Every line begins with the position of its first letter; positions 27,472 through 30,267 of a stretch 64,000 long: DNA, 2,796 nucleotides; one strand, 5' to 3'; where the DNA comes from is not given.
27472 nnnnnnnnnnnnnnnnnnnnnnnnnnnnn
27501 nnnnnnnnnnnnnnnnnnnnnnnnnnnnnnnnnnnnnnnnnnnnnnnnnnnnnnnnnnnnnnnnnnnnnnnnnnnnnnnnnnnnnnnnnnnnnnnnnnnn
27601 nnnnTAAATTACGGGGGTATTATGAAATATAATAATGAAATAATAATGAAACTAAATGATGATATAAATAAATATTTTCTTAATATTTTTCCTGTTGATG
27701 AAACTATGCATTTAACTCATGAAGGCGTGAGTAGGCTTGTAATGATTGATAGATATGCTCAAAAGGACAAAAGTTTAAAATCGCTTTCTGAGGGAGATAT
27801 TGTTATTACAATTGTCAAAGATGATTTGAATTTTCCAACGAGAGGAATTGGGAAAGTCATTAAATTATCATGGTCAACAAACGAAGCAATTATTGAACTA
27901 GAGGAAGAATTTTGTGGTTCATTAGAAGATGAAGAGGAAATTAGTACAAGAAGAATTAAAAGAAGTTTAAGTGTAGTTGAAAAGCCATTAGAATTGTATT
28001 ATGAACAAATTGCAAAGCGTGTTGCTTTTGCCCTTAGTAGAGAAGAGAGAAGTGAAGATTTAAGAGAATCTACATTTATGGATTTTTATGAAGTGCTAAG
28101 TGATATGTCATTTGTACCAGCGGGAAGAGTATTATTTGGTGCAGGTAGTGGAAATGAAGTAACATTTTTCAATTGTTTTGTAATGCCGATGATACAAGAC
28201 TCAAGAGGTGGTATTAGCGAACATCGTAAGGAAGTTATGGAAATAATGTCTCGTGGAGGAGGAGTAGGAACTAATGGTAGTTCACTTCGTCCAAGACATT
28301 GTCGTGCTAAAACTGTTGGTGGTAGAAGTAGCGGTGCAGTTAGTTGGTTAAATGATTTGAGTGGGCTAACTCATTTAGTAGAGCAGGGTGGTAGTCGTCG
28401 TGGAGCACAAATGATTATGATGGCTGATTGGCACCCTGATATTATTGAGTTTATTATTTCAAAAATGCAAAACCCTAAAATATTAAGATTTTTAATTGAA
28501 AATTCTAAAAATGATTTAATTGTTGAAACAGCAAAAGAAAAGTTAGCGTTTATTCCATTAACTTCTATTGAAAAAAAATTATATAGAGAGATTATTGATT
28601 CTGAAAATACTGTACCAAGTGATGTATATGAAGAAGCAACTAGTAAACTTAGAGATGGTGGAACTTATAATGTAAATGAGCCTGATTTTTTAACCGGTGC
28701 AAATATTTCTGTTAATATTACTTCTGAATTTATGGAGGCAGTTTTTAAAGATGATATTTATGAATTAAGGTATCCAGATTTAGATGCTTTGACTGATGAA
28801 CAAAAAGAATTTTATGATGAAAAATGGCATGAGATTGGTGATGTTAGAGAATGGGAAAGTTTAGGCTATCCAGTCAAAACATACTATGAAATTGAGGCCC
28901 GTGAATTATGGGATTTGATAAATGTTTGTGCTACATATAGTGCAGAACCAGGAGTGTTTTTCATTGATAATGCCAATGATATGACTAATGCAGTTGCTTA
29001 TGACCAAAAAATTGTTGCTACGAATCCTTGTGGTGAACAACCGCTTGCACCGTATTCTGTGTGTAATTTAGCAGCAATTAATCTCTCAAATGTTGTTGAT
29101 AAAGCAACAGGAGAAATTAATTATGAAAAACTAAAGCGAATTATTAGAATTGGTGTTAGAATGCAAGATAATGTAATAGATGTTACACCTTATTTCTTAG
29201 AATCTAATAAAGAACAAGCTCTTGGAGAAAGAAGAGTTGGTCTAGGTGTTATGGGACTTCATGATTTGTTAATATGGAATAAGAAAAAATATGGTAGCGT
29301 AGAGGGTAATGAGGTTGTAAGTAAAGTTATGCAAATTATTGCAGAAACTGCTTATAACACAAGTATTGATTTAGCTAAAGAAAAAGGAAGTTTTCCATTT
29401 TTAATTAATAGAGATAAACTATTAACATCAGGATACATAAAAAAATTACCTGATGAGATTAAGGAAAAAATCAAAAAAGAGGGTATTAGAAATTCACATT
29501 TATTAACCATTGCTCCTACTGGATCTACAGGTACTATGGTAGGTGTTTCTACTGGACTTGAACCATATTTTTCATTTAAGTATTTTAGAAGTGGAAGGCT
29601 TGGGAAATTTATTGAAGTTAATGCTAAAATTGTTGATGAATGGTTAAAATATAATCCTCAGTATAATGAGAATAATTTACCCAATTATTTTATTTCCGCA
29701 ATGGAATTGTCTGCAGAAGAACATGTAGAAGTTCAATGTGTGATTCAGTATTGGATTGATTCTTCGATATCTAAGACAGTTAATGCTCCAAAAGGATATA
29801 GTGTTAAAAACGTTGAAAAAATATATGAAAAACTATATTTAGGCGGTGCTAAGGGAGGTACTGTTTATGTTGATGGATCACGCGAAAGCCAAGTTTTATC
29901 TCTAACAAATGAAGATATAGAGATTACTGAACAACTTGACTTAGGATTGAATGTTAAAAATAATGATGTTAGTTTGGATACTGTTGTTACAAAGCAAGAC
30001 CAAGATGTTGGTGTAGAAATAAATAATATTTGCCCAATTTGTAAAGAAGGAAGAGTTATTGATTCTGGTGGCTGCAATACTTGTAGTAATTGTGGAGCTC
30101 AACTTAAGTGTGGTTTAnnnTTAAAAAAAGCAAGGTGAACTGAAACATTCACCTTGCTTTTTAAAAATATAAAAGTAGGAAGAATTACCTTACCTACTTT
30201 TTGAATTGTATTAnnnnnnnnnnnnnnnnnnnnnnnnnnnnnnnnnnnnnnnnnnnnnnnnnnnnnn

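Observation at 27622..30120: Class II (AdoCbl-dependent) ribonucleotide reductase as the likely client of the B12 salvage module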

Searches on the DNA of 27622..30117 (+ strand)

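Call 31: search_rna_families(sources=[L001, L006, L008, L011, L012, L025, L017], threshold=gathering)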
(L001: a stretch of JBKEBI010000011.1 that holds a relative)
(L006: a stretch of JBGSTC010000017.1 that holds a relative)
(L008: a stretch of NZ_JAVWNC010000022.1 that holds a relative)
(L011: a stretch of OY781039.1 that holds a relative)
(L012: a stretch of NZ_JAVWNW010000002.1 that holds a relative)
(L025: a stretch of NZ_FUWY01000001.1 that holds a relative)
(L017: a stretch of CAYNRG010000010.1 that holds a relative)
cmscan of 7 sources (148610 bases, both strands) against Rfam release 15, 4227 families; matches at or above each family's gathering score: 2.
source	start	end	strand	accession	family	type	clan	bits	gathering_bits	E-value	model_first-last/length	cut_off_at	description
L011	8248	8424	+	RF00174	Cobalamin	Cis-reg; riboswitch;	CL00101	100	31.5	2e-23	1-189/189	no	Cobalamin riboswitch aptamer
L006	8231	8403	+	RF00174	Cobalamin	Cis-reg; riboswitch;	CL00101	93.1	31.5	1.8e-21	1-189/189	no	Cobalamin riboswitch aptamer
